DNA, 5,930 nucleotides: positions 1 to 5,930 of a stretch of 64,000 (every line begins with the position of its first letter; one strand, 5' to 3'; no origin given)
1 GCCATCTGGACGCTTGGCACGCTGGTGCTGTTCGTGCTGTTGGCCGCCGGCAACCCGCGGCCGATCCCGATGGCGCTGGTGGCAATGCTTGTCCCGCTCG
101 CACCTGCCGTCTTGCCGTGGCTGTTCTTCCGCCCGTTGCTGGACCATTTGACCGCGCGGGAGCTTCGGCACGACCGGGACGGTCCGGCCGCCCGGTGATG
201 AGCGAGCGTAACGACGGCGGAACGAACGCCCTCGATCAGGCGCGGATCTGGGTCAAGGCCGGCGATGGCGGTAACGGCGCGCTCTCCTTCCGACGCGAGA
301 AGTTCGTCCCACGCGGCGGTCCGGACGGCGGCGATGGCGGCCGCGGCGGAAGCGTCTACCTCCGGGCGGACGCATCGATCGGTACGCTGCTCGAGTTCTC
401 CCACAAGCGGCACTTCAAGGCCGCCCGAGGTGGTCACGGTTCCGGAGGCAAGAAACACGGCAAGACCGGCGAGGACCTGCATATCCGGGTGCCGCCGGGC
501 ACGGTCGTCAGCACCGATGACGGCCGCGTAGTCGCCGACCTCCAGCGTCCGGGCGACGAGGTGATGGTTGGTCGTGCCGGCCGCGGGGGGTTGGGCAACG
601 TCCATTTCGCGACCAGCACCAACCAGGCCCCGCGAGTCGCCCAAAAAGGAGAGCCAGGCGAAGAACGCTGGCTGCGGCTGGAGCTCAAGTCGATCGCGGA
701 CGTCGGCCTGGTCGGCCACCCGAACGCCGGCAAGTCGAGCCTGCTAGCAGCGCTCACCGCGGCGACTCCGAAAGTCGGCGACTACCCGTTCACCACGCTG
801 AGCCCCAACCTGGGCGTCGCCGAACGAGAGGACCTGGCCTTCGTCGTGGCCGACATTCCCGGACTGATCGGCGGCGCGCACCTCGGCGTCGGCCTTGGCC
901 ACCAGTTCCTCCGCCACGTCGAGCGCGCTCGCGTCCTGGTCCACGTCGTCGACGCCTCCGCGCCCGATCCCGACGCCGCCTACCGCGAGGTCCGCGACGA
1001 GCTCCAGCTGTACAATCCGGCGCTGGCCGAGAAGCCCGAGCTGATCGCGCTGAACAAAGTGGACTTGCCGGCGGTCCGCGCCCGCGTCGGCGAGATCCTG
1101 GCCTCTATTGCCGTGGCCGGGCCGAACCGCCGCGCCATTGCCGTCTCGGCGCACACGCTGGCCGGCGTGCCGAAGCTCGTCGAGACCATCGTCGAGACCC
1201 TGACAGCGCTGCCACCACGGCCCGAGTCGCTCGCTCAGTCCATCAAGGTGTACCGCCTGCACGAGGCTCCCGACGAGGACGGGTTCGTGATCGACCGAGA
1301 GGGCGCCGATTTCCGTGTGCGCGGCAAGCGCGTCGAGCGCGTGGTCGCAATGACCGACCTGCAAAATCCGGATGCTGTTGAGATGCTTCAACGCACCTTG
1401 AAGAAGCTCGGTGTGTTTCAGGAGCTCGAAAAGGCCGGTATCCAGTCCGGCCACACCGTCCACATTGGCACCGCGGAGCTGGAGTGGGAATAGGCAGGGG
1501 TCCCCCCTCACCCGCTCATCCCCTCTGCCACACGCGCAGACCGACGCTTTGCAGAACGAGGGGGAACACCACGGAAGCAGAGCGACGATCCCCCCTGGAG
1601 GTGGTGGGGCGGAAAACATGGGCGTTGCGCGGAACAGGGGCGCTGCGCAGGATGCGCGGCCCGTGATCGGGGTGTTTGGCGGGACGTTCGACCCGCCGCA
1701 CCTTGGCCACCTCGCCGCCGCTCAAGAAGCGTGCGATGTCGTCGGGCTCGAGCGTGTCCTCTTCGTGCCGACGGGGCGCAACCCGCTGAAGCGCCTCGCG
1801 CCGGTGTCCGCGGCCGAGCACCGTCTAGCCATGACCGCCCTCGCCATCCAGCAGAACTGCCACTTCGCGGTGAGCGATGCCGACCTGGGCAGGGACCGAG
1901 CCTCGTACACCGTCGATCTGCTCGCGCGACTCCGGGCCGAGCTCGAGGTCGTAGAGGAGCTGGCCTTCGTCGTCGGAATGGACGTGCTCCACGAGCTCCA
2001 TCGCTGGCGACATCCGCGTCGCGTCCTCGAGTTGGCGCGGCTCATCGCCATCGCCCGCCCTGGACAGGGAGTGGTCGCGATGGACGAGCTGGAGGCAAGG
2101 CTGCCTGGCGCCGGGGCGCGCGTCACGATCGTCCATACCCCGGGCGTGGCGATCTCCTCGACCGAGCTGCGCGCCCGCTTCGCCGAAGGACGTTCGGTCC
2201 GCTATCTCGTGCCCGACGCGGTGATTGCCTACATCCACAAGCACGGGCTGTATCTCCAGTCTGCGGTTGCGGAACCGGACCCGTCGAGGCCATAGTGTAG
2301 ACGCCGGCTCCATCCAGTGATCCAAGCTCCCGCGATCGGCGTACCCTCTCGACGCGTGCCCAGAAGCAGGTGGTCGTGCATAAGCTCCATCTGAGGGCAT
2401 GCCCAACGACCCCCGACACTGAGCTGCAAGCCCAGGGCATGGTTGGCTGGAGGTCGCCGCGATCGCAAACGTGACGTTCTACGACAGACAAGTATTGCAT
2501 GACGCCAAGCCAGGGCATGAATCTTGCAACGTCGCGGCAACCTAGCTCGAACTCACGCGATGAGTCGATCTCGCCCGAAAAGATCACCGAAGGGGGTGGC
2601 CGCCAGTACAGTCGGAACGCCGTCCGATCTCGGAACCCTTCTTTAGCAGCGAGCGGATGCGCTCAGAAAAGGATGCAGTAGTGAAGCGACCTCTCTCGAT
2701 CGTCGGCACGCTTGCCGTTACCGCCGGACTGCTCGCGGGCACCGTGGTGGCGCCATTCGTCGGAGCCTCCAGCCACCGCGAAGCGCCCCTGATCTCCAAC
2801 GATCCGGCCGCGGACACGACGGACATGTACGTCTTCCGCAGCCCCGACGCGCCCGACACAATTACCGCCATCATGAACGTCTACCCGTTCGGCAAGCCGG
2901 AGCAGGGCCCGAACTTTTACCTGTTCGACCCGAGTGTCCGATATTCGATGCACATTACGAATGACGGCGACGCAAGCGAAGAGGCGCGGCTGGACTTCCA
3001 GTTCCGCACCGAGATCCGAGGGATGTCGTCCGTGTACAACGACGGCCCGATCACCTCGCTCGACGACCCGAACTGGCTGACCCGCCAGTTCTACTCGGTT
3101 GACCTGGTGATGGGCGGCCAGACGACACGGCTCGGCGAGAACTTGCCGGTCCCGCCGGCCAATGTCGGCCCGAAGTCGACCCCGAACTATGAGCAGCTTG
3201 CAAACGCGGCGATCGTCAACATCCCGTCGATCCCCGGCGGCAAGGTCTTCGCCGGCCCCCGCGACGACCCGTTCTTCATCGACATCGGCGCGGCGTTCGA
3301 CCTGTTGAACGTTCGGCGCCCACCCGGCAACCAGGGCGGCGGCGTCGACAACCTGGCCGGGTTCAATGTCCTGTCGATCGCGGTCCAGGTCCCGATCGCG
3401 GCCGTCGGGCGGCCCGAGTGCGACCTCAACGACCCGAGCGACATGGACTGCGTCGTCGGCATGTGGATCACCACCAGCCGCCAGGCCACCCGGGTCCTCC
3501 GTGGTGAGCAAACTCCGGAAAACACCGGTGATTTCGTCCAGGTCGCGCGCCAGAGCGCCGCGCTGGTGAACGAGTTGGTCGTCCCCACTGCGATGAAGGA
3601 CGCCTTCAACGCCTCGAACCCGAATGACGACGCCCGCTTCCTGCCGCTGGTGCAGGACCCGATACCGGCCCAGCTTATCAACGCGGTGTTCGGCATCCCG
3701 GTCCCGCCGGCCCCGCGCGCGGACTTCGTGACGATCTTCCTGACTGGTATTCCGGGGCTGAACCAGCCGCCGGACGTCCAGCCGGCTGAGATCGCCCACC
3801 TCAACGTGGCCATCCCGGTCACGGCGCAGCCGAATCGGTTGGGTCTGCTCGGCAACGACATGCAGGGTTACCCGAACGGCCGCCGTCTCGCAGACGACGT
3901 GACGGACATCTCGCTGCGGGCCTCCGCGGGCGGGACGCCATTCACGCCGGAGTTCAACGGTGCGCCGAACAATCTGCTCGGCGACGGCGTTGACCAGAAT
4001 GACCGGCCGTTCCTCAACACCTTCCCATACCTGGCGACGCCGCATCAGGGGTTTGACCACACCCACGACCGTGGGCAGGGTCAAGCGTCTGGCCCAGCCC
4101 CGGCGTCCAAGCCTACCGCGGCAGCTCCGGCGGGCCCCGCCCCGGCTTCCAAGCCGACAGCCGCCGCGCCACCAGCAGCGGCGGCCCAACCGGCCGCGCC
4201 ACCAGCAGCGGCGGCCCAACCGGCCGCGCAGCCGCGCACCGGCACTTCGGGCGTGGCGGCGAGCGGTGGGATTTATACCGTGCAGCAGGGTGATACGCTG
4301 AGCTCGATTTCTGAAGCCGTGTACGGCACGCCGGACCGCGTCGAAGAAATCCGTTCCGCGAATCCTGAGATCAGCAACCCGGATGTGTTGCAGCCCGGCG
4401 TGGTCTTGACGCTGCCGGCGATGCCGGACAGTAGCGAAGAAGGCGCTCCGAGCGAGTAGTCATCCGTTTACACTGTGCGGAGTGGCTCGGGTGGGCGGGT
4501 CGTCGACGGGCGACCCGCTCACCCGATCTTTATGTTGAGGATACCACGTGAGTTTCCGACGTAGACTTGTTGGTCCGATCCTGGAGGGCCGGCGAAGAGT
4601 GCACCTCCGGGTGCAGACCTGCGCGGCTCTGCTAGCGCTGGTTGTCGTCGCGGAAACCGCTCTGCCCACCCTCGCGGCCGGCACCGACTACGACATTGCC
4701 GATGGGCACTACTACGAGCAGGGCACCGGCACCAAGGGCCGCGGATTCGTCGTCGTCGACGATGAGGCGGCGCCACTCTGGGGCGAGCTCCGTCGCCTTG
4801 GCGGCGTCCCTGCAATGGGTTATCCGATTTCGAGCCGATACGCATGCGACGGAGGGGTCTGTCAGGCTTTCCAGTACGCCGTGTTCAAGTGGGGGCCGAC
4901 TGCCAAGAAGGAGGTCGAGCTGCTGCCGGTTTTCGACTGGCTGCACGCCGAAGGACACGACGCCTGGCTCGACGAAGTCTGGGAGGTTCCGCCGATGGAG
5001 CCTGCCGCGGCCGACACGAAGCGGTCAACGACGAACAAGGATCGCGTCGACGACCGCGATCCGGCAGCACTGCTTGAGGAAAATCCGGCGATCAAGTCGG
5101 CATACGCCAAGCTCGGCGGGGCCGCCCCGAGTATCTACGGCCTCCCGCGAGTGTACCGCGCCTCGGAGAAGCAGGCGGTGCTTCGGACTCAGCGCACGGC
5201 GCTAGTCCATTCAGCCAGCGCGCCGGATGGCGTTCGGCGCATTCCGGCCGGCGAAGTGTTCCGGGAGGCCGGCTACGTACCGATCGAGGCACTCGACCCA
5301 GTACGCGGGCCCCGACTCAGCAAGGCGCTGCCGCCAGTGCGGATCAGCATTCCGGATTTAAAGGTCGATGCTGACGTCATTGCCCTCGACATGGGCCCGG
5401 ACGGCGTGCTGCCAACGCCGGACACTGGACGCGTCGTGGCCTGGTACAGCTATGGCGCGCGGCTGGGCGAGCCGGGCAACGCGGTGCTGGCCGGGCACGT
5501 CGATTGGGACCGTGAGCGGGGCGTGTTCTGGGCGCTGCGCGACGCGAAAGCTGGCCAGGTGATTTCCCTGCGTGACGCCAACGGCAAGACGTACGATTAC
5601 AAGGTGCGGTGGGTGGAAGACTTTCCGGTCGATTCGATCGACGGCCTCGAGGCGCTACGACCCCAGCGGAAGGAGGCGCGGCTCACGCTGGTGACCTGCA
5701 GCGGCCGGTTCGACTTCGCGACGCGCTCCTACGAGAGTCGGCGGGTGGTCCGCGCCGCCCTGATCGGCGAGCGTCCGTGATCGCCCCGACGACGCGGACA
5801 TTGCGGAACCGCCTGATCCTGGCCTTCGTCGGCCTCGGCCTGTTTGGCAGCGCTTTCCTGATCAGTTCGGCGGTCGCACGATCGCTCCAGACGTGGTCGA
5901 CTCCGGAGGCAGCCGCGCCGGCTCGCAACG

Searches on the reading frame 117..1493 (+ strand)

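Call 46: search_protein_families(library=pfam, max_evalue=0.0001, proteins=[window:117-1493:+])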
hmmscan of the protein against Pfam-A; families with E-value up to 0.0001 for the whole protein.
window:117-1493:+ (458 aa): 5 families
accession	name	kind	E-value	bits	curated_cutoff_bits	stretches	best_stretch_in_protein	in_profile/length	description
PF01018.28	GTP1_OBG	-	1.3e-59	200.7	27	1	40-191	2-154/155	GTP1/OBG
PF01926.29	MMR_HSR1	-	5.4e-25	88.1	21.9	1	195-314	1-113/113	50S ribosome-binding GTPase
PF09269.16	DUF1967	-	2.1e-21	76.2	27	1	391-457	2-70/70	Domain of unknown function (DUF1967)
PF02421.24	FeoB_N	-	1.3e-10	41.4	27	1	196-316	3-116/156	Ferrous iron transport protein B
PF00009.33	GTP_EFTU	-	8.1e-05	22.7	26.5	0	192-220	2-30/188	Elongation factor Tu GTP binding domain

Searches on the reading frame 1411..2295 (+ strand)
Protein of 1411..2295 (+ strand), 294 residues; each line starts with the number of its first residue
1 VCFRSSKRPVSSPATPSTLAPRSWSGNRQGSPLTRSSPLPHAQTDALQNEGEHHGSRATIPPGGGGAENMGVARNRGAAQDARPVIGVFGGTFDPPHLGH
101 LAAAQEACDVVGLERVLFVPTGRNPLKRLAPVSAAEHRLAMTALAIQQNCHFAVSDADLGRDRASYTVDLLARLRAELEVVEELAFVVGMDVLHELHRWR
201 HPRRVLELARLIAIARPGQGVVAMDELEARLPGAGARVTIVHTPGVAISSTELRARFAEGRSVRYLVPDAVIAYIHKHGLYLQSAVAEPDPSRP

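Call 46: search_protein_families(library=pfam, max_evalue=0.0001, proteins=[window:1411-2295:+])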
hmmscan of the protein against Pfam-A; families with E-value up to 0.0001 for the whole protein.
window:1411-2295:+ (294 aa): 1 family
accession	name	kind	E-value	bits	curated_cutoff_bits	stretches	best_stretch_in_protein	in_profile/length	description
PF01467.32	CTP_transf_like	-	1.3e-21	77.6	21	1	88-256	1-133/133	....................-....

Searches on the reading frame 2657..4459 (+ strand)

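Call 18: search_protein_families(library=pfam, max_evalue=0.001, proteins=[window:2657-4459:+])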
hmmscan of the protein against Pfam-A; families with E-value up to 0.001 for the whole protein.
window:2657-4459:+ (600 aa): 3 families
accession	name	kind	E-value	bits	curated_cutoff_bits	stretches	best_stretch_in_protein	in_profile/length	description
PF14224.11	DUF4331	-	2.9e-134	448.9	27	1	38-462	1-421/421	Domain of unknown function (DUF4331)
PF01476.26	LysM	-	8.1e-10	38.9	20.9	1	540-587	1-43/43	LysM domain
PF05489.18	Phage_tail_X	-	1.7e-06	28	22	1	540-591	4-56/60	Phage Tail Protein X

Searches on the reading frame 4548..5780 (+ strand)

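Call 46: search_protein_families(library=pfam, max_evalue=0.0001, proteins=[window:4548-5780:+])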
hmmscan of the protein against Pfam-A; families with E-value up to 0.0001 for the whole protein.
window:4548-5780:+ (410 aa): 1 family
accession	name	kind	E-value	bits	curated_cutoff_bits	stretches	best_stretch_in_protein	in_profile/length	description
PF04203.18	Sortase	-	6.3e-21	74.8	26.6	1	266-405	1-124/125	Sortase domain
